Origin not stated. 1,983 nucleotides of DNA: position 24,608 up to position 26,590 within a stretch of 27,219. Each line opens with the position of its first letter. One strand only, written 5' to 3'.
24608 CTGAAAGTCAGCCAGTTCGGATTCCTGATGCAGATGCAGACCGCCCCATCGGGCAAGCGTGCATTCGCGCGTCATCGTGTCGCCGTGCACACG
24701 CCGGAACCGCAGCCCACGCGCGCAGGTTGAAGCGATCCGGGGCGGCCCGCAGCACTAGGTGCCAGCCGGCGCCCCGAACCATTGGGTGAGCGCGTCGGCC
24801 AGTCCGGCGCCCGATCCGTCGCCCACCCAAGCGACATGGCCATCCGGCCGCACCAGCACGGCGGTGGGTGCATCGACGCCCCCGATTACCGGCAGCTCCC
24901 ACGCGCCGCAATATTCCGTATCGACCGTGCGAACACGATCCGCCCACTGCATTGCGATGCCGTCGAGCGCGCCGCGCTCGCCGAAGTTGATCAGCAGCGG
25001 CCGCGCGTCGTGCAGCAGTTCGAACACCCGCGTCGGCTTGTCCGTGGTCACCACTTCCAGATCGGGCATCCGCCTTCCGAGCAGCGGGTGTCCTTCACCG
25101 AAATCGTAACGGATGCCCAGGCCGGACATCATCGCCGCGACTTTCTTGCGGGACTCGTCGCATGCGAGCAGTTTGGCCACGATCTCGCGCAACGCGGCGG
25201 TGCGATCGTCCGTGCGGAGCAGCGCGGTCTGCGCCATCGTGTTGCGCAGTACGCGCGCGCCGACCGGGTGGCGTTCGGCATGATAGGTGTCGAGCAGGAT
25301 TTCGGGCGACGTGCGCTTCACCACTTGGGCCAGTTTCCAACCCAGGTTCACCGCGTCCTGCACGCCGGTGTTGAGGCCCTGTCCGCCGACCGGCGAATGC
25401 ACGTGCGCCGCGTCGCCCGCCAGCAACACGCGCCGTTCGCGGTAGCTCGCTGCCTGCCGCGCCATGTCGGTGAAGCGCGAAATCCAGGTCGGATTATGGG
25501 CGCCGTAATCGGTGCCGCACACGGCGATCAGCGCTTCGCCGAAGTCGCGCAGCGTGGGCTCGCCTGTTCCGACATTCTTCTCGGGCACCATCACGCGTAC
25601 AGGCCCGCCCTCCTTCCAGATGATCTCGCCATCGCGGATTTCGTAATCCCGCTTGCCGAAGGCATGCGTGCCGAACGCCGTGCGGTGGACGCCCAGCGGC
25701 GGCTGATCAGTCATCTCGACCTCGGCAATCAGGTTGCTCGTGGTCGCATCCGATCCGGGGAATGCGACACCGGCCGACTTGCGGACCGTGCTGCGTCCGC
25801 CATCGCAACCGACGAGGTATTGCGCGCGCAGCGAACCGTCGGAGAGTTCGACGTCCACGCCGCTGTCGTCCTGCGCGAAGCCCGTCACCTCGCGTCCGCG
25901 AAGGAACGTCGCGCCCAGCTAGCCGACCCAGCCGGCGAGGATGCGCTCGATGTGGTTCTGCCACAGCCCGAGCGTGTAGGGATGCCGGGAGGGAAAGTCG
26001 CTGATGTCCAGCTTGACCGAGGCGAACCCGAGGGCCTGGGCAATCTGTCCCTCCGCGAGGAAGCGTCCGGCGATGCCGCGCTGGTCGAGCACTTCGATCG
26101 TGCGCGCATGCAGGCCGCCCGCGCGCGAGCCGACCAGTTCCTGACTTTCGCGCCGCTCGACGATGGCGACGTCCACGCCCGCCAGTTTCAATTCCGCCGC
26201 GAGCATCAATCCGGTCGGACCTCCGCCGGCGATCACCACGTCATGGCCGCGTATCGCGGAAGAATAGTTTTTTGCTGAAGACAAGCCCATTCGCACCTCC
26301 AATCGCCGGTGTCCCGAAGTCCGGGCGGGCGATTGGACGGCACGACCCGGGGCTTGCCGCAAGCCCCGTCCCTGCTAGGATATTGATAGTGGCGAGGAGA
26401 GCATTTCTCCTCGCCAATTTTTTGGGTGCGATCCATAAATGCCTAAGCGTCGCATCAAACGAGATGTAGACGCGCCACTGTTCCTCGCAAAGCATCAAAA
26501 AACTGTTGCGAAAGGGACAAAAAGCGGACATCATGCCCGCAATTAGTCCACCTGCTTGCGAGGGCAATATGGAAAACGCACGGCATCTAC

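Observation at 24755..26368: RAE-like palindrome in front of a Rox-like gene in a proteobacterium: a possible rifamycin-inducible resistance system outside Actinobacteria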

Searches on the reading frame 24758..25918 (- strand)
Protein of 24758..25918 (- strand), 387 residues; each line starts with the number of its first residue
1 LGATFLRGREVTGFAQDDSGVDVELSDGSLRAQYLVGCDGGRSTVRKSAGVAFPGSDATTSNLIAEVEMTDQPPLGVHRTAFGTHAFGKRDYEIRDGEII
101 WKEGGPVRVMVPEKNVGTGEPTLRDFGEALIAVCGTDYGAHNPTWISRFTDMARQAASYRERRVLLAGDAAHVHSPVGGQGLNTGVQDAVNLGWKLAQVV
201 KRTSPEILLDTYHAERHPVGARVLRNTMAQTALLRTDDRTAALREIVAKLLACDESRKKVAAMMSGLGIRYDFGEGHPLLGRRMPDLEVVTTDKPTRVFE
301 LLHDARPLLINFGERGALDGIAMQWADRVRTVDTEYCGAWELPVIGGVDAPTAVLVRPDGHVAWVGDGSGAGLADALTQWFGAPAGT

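Call 7: search_protein_families(library=ncbifam, proteins=[window:24758-25918:-], max_evalue=0.001)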
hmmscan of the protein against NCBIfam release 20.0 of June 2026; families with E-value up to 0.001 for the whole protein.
window:24758-25918:- (387 aa): 55 families (the best 25 are shown)
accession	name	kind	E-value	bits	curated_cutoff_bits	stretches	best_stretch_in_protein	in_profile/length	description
NF005303.0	PRK06834.1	subfamily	2.2e-189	630.1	625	1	3-385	115-486/488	hypothetical protein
NF033145.1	rif_monoox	equivalog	4.6e-111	372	800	1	1-384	111-472/472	rifampin monooxygenase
NF006092.0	PRK08244.1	equivalog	3.2e-88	296.6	644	1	1-379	113-488/494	monooxygenase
NF000343.1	rif_mono_Iri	exception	5e-81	273.1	950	1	2-385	113-475/479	rifampin monooxygenase Iri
NF004832.0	PRK06184.1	subfamily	2.7e-62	211.1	476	1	2-368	126-485/506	hypothetical protein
NF004780.0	PRK06126.1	subfamily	1.8e-48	165.2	445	1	4-265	144-404/552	hypothetical protein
NF004829.0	PRK06183.1-3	subfamily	3.2e-38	131.8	390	2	149-367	275-496/520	bifunctional 3-(3-hydroxy-phenyl)propionate/3-hydroxycinnamic acid hydroxylase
NF006002.0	PRK08132.1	subfamily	2.2e-37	128.7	416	2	139-252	278-392/552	FAD-dependent oxidoreductase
NF004831.0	PRK06183.1-5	equivalog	3.8e-36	124.7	546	2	149-240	268-359/568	bifunctional 3-(3-hydroxy-phenyl)propionate/3-hydroxycinnamic acid hydroxylase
NF046069.1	AkvoneHdxseRdmE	equivalog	5.8e-34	117.7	700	1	2-371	124-506/521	aklavinone 12-hydroxylase RdmE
NF004828.0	PRK06183.1-2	equivalog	1.6e-33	115.9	853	2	149-259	269-380/568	bifunctional 3-(3-hydroxy-phenyl)propionate/3-hydroxycinnamic acid hydroxylase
NF005531.0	PRK07190.1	equivalog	3.4e-31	108.4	530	1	144-365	256-465/487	FAD-binding protein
NF046068.1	AkvoneHdxseDnrF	equivalog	6.9e-31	107.6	650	1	2-232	123-358/439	aklavinone 12-hydroxylase DnrF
NF006144.0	PRK08294.1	subfamily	8.6e-30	103.6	560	2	147-223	325-401/637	phenol 2-monooxygenase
NF004830.0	PRK06183.1-4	equivalog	5.3e-29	101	1135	2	149-218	278-347/617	bifunctional 3-(3-hydroxy-phenyl)propionate/3-hydroxycinnamic acid hydroxylase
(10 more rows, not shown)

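Call 8: search_protein_families(library=pfam, proteins=[window:24758-25918:-], max_evalue=0.001)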
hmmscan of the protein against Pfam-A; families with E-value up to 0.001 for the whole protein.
window:24758-25918:- (387 aa): 2 families
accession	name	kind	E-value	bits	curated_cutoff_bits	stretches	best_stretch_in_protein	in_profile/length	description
PF01494.25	FAD_binding_3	-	5.4e-52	177.6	22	1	2-227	114-349/349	FAD binding domain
PF21274.3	Rng_hyd_C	-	1e-30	106.6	27.5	1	277-384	1-107/107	Aromatic-ring hydroxylase, C-terminal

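Call 22: search_solved_structures(query=window:24758-25918:-, max_evalue=1e-10)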
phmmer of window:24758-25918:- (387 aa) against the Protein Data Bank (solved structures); distinct sequences matched with E-value up to 1e-10: 39.
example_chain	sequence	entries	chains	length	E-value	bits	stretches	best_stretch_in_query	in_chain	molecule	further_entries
5vqb_A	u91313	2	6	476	1.8e-88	300.5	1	1-384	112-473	Rifampin monooxygenase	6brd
2qa2_A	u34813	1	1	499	6.4e-85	288.8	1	2-383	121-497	Polyketide oxygenase CabE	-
4icy_A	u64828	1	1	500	2.3e-84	287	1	1-385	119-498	Polyketide oxygenase PgaE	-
2qa1_A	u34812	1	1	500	2.4e-84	287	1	1-385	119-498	Polyketide oxygenase PgaE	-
4x4j_A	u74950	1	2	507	2.7e-82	280.2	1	1-383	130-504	Putative oxygenase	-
4k2x_A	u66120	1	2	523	2.1e-81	277.3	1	1-385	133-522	Polyketide oxygenase/hydroxylase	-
5kow_A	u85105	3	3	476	9.2e-81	275.1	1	1-384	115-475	Pentachlorophenol 4-monooxygenase | Putative rifampin monooxygenase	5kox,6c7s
7vwp_D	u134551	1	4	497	1e-78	268.5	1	1-383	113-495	FlsO1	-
6j0z_C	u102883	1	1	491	1.3e-77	264.8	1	1-384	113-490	Putative angucycline-like polyketide oxygenase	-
4k5r_A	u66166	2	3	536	1.9e-74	254.3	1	2-386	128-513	Oxygenase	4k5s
3fmw_A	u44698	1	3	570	1e-70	242.1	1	2-386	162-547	Oxygenase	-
9srp_C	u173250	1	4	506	1.8e-69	238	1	2-383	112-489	ChlE3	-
23lo_A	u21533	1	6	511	5.4e-67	229.8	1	5-384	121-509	flavin dependent Baeyer Villiger monooxygenase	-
5xgv_A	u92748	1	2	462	6.3e-52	180.2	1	1-384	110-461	PyrE3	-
6ui5_A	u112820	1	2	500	1.5e-51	179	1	9-386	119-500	2-polyprenyl-6-methoxyphenol hydroxylase-like FAD-dependent oxidoreductase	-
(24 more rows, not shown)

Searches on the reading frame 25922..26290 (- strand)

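Call 7: search_protein_families(library=ncbifam, proteins=[window:25922-26290:-], max_evalue=0.001)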
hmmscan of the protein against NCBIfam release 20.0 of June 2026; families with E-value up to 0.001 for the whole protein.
window:25922-26290:- (123 aa): 48 families (the best 25 are shown)
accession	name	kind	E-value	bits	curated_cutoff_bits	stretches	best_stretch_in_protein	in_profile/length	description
NF005303.0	PRK06834.1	subfamily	4.2e-58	197.1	625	1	14-122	2-110/488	hypothetical protein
NF033145.1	rif_monoox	equivalog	6.4e-29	101.1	800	1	17-119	2-105/472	rifampin monooxygenase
NF006092.0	PRK08244.1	equivalog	5.1e-27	94.7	644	1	17-121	4-109/494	monooxygenase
NF000343.1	rif_mono_Iri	exception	6.9e-21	74.8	950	1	17-120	3-107/479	rifampin monooxygenase Iri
NF004832.0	PRK06184.1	subfamily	6e-17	61.6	476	1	16-87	7-77/506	hypothetical protein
NF006091.0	PRK08243.1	subfamily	2.5e-12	46.3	351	1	17-89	4-77/393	4-hydroxybenzoate 3-monooxygenase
NF004780.0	PRK06126.1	subfamily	3.4e-12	45.4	445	1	15-79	8-71/552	hypothetical protein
NF006002.0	PRK08132.1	subfamily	4.8e-11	41.7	416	1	10-81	20-90/552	FAD-dependent oxidoreductase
NF006144.0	PRK08294.1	subfamily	5.3e-11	41.5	560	1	16-85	33-102/637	phenol 2-monooxygenase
NF004833.1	PRK06185.1-1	subfamily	1.6e-09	37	488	1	18-79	5-65/403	FAD-dependent oxidoreductase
TIGR02360.1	pbenz_hydroxyl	equivalog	3.8e-09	35.8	538.7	1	17-88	4-76/390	4-hydroxybenzoate 3-monooxygenase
NF004834.1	PRK06185.1-3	subfamily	4.7e-09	35.5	500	1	16-85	8-77/420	FAD-dependent oxidoreductase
NF004829.0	PRK06183.1-3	subfamily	1.3e-08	34.1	390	1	13-93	6-85/520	bifunctional 3-(3-hydroxy-phenyl)propionate/3-hydroxycinnamic acid hydroxylase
NF004835.0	PRK06185.1-4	equivalog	2.8e-08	33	601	1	16-79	11-73/411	FAD-dependent oxidoreductase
NF005313.0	PRK06847.1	subfamily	7.5e-08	31.7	372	1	16-89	5-77/375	hypothetical protein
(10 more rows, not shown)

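Call 8: search_protein_families(library=pfam, proteins=[window:25922-26290:-], max_evalue=0.001)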
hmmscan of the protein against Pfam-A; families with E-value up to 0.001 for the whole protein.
window:25922-26290:- (123 aa): 8 families
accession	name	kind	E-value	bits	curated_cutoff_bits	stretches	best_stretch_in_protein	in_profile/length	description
PF01494.25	FAD_binding_3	-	2.3e-23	83.4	22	1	17-120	3-108/349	FAD binding domain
PF01266.30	DAO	-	1.6e-06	28.3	27.9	1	17-66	1-52/353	FAD dependent oxidoreductase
PF07992.20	Pyr_redox_2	-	9.8e-06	25.6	26.1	1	4-49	131-176/291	Pyridine nucleotide-disulphide oxidoreductase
PF00890.30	FAD_binding_2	-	0.00012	21.9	20.4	1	17-53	1-37/414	FAD binding domain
PF13450.12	NAD_binding_8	-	0.00014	22.5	21.9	1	20-48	1-29/68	NAD(P)-binding Rossmann-like domain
PF00070.33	Pyr_redox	-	0.00016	22.5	22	1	18-48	2-32/82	Pyridine nucleotide-disulphide oxidoreductase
PF03486.20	HI0933_like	-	0.00016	21.7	50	1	16-49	1-34/244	HI0933-like protein Rossmann domain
PF01946.23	Thi4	-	0.00035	20.3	26.2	1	15-63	17-65/235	Thi4 family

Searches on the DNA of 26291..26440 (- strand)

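Call 76: search_dna_similar(query=window:26291-26440:-, collection=plasmids, mode=distant, max_evalue=0.01, max_rows=25)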
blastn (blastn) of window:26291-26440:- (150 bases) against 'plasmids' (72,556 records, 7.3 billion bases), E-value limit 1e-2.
Records with a match: 13; places in all: 13; records where one place covers at least 80% of the query: 0.
Best place of each record, by identity: 90-95% 1; 80-90% 4; 60-80% 8.
By first word of the organism name: Streptomyces 8; Streptantibioticus 2; Embleya 1; Nonomuraea 1; Nocardia 1.
By predicted mobility (MOB-suite, as given by PLSDB): non-mobilizable 7; mobilizable 6.
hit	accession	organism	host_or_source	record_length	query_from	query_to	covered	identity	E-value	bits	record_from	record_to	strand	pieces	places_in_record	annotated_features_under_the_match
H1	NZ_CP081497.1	Streptomyces sp. BHT-5-2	whole organism,plant soil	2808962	26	117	61%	77.9%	1e-8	66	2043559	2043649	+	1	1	none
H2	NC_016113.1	Streptantibioticus cattleyicolor NRRL 8057 = DSM 46488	-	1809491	26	117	61%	76.8%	4e-7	62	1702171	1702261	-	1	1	none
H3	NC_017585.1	Streptantibioticus cattleyicolor NRRL 8057 = DSM 46488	-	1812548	26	117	61%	76.8%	4e-7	62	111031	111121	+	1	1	none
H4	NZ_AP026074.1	Streptomyces nigrescens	-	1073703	26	117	61%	74.2%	6e-5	54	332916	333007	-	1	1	none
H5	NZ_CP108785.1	Embleya sp. NBC_00888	-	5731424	18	103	57%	75.0%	3e-3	48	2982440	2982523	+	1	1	none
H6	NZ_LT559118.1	Nonomuraea gerenzanensis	-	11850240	27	103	51%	77.2%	3e-3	49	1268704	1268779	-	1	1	none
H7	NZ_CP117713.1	Streptomyces sp. MMBL 11-1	marine sponge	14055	26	96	47%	78.4%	6e-5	55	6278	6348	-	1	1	none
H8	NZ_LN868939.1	Nocardia farcinica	not known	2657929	42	112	47%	76.7%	9e-3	46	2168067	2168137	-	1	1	none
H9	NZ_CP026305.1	Streptomyces lunaelactis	culture isolate,cave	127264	74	117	29%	84.1%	3e-3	49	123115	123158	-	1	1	none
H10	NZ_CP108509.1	Streptomyces sp. NBC_01237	-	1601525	74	117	29%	84.1%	3e-3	49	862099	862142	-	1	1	none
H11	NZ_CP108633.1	Streptomyces sp. NBC_01136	-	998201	74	113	27%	87.5%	8e-4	51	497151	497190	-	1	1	none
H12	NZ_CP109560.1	Streptomyces sp. NBC_01384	-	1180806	74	113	27%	87.5%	8e-4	51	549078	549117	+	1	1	record has no annotation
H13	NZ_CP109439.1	Streptomyces sp. NBC_01483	-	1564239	74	103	20%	93.3%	9e-3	46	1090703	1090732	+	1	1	none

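Call 77: get_annotated_region(hit=H8, flank=2500)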
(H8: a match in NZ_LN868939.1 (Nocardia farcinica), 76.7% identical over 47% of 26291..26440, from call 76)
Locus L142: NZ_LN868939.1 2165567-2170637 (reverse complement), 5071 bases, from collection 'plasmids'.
description: Nocardia farcinica strain NCTC11134 plasmid 2, complete sequence
organism: Nocardia farcinica (NCBI taxid 37329)
taxonomy: Bacteria; Actinomycetota; Actinomycetes; Mycobacteriales; Nocardiaceae; Nocardia; Nocardia farcinica
host: -; source: not known; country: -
typing (MOB-suite, as given by PLSDB): non-mobilizable
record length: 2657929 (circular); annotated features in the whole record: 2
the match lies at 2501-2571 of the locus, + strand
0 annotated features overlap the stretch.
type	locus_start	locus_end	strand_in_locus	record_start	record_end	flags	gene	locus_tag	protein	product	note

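Call 78: get_annotated_region(hit=H1, flank=2500)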
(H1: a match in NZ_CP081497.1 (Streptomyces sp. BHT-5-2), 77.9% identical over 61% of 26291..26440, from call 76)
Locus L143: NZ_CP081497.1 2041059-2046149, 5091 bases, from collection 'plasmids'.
description: Streptomyces sp. BHT-5-2 plasmid p1, complete sequence
organism: Streptomyces sp. BHT-5-2 (NCBI taxid 2866715)
taxonomy: Bacteria; Actinomycetota; Actinomycetes; Kitasatosporales; Streptomycetaceae; Streptomyces; Streptomyces sp. BHT-5-2
host: -; source: whole organism,plant soil; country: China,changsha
typing (MOB-suite, as given by PLSDB): non-mobilizable
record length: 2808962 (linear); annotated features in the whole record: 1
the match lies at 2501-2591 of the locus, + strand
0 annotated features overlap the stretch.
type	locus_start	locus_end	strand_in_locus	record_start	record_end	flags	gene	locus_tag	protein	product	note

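Call 79: get_annotated_region(hit=H6, flank=3000)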
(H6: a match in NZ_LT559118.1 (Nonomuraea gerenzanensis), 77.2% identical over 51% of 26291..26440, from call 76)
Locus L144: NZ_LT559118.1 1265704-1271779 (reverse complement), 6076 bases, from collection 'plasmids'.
description: Nonomuraea gerenzanensis isolate nono1 plasmid I, complete sequence
organism: Nonomuraea gerenzanensis (NCBI taxid 93944)
taxonomy: Bacteria; Actinomycetota; Actinomycetes; Streptosporangiales; Streptosporangiaceae; Nonomuraea; Nonomuraea gerenzanensis
host: -; source: -; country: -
typing (MOB-suite, as given by PLSDB): non-mobilizable
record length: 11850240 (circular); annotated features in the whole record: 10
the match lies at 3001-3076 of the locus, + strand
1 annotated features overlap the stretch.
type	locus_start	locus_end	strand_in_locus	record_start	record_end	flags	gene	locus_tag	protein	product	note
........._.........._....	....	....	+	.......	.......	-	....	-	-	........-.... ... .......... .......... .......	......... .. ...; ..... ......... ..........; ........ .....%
